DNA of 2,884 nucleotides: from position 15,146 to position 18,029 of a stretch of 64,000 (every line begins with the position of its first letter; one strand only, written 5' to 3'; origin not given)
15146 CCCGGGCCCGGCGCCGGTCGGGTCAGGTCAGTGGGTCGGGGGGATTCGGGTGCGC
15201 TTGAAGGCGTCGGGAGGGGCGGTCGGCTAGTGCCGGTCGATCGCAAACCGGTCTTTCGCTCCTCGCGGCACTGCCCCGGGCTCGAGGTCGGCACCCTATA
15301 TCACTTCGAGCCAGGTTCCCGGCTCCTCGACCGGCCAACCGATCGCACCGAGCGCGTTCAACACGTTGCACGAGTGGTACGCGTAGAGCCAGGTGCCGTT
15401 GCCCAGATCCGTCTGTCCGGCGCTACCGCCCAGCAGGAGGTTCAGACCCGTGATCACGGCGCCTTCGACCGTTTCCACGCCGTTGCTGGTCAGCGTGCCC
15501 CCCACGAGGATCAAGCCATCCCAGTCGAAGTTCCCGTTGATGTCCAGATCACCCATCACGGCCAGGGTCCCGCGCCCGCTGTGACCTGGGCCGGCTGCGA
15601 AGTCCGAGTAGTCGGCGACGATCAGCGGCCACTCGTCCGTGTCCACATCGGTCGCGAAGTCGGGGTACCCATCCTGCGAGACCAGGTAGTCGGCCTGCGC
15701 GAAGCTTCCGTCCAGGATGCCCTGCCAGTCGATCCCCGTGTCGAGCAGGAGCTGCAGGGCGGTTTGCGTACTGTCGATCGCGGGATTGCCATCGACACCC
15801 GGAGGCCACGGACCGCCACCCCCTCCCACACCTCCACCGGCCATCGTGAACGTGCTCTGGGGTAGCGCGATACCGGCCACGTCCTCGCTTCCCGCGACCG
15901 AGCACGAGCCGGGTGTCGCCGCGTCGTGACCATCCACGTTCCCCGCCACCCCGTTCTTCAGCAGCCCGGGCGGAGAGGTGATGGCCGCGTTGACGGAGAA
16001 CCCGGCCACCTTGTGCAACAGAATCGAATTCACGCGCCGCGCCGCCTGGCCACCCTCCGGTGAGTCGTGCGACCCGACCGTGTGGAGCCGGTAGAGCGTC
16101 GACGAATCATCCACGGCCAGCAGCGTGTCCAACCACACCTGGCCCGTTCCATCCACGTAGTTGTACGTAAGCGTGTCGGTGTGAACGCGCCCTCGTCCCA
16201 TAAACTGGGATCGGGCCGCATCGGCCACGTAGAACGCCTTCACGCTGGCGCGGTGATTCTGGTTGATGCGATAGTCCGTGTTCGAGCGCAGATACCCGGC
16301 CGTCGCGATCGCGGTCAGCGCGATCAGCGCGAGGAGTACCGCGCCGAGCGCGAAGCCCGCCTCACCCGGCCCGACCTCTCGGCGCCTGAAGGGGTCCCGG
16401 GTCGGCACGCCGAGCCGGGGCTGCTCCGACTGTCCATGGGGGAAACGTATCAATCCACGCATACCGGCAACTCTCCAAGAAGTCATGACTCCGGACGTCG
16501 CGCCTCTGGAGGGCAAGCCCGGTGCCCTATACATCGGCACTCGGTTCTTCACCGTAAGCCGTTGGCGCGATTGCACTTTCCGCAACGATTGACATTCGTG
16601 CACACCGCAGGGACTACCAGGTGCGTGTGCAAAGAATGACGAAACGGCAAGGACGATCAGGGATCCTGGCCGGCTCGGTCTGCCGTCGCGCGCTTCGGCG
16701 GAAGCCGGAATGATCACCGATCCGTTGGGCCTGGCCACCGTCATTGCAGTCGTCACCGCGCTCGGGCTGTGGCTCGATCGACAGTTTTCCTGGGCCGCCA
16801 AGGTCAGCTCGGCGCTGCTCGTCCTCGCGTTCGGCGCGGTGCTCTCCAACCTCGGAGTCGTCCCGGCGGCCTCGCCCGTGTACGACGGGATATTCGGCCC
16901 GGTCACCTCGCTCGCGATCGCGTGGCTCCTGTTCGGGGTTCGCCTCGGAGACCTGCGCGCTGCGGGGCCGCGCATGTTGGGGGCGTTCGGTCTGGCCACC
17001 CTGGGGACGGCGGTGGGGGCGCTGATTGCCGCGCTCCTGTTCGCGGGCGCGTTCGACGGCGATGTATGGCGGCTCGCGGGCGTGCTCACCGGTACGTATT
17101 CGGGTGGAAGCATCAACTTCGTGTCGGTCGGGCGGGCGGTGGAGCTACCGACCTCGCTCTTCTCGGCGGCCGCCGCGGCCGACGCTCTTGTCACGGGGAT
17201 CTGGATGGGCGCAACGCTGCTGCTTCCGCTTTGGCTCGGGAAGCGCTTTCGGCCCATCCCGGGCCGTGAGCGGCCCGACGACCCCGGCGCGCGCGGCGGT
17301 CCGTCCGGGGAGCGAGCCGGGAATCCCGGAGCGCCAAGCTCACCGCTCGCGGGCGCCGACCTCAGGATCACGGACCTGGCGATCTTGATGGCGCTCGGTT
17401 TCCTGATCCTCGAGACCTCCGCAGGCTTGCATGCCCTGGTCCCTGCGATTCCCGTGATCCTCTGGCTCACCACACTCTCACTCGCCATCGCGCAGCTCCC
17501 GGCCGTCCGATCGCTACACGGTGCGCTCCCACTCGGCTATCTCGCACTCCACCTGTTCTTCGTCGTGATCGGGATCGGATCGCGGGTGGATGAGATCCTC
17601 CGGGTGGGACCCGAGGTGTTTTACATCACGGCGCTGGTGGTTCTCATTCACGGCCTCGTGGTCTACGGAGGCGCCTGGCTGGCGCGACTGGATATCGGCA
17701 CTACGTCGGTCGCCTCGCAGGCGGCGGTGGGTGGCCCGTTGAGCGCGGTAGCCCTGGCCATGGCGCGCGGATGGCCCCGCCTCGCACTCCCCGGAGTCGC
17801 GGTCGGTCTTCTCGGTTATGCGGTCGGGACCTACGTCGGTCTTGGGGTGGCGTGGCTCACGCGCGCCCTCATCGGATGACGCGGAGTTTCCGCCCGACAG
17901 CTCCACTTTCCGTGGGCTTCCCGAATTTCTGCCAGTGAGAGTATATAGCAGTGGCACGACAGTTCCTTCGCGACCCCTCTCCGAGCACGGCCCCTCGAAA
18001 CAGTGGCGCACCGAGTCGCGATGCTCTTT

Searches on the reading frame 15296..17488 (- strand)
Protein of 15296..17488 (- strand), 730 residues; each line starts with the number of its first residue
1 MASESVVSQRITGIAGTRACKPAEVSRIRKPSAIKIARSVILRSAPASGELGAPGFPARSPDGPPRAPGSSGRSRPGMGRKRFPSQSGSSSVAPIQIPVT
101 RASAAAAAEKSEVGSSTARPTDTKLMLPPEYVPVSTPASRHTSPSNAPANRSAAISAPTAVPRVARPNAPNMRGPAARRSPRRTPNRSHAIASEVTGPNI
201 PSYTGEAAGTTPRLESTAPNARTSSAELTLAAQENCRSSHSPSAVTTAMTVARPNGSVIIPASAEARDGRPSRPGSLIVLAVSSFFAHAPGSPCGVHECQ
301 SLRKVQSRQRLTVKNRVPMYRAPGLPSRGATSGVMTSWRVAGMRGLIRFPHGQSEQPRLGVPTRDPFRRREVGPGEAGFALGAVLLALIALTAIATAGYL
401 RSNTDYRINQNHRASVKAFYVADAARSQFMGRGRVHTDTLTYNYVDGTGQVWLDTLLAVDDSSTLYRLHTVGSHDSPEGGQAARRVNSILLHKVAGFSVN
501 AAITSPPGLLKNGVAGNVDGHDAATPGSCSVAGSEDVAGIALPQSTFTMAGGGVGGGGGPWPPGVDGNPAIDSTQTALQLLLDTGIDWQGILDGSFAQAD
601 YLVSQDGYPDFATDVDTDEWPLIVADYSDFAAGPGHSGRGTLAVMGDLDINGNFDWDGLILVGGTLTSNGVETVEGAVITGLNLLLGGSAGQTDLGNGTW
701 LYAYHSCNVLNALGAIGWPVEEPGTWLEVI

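Call 10: search_protein_families(library=pfam, proteins=[window:15296-17488:-], max_evalue=0.001)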
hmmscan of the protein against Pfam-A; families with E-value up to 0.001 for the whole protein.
window:15296-17488:- (730 aa): 0 families

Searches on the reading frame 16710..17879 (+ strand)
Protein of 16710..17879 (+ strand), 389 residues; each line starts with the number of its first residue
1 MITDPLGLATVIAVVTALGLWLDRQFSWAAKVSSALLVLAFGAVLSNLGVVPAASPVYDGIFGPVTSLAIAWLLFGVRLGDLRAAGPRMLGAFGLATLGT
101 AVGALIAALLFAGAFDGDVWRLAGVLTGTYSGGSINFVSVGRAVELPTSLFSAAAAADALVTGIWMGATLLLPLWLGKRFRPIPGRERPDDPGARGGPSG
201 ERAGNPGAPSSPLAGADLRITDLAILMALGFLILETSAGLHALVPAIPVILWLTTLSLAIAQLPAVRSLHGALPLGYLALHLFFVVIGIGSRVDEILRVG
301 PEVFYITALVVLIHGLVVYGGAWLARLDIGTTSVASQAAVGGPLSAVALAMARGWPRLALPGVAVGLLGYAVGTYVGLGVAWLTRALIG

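Call 15: search_protein_families(library=pfam, proteins=[window:16710-17879:+], max_evalue=0.01)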
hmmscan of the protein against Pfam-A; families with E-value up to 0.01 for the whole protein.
window:16710-17879:+ (389 aa): 1 family
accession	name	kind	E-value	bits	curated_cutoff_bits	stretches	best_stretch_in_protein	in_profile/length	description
PF05684.17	DUF819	-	6.6e-51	174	27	1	10-383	1-375/379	Protein of unknown function (DUF819)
